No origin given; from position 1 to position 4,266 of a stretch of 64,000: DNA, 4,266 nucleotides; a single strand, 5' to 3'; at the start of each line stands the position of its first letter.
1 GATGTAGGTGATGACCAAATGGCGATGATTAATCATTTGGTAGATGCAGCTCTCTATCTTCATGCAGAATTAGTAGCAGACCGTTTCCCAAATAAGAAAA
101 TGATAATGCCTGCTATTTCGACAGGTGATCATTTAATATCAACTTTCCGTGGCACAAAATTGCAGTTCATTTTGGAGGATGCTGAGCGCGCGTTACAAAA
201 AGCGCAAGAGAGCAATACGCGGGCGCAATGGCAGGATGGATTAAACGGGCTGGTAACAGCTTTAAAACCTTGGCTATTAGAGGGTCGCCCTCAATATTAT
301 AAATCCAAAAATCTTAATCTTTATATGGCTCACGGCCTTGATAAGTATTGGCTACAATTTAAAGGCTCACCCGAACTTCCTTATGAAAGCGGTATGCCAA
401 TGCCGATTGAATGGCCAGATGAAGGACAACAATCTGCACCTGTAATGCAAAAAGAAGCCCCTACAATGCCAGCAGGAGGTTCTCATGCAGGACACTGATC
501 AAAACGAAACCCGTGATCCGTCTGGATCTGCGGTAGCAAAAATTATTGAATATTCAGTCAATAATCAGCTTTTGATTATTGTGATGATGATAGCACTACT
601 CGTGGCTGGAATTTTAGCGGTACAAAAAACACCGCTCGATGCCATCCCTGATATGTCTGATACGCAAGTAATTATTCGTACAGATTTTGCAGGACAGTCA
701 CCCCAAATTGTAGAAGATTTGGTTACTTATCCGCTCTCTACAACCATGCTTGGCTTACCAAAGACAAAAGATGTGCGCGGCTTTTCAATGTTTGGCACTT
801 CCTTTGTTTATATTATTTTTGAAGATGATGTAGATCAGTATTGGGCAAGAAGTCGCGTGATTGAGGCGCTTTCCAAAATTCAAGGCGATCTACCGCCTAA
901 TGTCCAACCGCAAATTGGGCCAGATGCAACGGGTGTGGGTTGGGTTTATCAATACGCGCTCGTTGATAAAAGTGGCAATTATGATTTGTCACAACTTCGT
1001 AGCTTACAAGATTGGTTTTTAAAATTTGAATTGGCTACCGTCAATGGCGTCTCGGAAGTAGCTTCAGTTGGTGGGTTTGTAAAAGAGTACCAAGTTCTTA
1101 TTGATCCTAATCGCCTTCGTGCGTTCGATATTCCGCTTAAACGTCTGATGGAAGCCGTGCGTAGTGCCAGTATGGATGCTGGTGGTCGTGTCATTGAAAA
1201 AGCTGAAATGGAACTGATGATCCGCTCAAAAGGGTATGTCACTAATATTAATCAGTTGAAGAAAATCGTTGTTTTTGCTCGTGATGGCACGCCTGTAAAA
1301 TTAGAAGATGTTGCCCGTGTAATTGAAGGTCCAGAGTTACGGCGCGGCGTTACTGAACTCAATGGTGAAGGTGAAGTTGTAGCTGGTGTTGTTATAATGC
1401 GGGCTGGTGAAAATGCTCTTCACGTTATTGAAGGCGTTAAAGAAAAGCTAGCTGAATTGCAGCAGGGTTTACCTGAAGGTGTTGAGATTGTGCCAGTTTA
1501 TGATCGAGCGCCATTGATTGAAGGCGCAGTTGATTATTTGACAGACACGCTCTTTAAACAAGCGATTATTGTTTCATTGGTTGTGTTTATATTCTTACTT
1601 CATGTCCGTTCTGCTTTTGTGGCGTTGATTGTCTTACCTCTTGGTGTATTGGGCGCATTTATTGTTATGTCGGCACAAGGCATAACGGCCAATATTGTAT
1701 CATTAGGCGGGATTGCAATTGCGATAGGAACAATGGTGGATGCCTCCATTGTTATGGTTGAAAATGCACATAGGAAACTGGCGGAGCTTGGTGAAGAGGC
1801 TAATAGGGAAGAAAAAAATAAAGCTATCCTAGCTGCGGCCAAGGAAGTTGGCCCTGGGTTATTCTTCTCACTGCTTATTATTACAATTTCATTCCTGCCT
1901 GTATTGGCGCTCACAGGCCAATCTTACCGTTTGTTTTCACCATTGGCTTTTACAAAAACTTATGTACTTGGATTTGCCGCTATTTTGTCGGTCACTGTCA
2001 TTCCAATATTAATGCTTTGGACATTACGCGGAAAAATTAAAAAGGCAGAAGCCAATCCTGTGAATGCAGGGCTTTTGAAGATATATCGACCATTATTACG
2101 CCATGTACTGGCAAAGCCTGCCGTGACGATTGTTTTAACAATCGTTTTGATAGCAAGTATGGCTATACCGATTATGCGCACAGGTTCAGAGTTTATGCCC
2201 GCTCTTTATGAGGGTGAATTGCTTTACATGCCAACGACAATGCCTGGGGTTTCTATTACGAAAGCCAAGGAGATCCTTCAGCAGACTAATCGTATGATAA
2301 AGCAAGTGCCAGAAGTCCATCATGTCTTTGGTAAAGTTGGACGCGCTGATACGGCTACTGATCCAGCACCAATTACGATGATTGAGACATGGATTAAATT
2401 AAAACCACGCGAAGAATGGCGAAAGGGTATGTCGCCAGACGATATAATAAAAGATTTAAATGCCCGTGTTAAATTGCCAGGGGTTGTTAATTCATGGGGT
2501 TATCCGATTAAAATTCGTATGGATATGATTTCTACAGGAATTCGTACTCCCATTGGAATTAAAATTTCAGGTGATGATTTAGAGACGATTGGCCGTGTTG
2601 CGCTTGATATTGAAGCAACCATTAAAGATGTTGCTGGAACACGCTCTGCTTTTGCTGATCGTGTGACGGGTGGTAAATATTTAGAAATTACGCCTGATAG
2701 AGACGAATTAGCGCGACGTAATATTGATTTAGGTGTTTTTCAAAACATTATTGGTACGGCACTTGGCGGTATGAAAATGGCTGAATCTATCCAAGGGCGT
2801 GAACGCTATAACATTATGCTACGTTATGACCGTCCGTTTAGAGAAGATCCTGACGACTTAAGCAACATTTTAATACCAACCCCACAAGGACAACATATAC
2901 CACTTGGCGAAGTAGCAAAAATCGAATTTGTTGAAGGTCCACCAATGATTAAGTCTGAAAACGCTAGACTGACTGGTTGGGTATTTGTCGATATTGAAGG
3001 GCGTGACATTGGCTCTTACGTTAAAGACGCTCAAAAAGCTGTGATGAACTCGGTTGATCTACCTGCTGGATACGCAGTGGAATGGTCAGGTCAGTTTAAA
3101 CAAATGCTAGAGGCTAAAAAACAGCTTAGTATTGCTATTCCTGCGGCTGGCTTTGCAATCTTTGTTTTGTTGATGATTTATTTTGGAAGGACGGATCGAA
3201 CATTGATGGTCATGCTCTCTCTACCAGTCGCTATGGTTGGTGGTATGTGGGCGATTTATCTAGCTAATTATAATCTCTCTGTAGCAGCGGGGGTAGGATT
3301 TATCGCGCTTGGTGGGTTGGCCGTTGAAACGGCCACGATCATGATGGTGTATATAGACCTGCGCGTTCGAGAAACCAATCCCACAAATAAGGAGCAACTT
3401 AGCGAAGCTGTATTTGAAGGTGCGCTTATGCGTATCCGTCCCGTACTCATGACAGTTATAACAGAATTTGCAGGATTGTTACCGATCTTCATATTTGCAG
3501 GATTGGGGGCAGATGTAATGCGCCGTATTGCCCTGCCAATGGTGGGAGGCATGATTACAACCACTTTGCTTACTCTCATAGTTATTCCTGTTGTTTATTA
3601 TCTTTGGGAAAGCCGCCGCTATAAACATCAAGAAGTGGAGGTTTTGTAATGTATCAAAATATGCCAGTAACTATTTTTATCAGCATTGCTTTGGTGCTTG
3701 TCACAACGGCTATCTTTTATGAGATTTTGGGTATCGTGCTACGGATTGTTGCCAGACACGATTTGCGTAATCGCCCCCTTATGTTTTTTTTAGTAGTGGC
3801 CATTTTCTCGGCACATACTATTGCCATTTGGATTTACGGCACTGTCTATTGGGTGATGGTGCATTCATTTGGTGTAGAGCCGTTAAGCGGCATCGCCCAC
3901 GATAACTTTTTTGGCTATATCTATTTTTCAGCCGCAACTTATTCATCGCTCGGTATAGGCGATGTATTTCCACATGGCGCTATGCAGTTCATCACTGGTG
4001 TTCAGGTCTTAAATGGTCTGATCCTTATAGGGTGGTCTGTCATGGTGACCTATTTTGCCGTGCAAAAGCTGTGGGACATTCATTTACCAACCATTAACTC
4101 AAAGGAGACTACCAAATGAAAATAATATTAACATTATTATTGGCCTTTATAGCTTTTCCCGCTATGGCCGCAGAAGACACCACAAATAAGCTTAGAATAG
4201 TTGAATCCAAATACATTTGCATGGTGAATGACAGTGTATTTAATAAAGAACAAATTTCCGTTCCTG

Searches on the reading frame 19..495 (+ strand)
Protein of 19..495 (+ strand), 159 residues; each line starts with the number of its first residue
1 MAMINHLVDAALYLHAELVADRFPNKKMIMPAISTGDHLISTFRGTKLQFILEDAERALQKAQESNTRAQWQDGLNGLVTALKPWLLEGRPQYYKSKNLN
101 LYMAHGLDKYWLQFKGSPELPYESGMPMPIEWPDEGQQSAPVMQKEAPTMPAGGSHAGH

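Call 56: search_protein_families(library=pfam, proteins=[window:19-495:+], max_evalue=0.0001)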
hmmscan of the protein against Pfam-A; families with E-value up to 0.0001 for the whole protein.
window:19-495:+ (159 aa): 0 families

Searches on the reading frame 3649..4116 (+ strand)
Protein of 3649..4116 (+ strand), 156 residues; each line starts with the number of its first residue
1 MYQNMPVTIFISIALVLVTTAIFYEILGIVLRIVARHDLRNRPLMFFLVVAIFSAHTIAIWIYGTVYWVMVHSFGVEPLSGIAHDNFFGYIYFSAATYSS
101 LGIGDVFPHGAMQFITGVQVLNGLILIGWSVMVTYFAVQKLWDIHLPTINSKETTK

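Call 56: search_protein_families(library=pfam, proteins=[window:3649-4116:+], max_evalue=0.0001)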
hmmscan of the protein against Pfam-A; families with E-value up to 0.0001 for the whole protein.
window:3649-4116:+ (156 aa): 1 family
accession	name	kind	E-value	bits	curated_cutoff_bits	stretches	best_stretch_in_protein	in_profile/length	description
PF07885.22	Ion_trans_2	-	1.4e-07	31.7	22.5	1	57-132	3-71/79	Ion channel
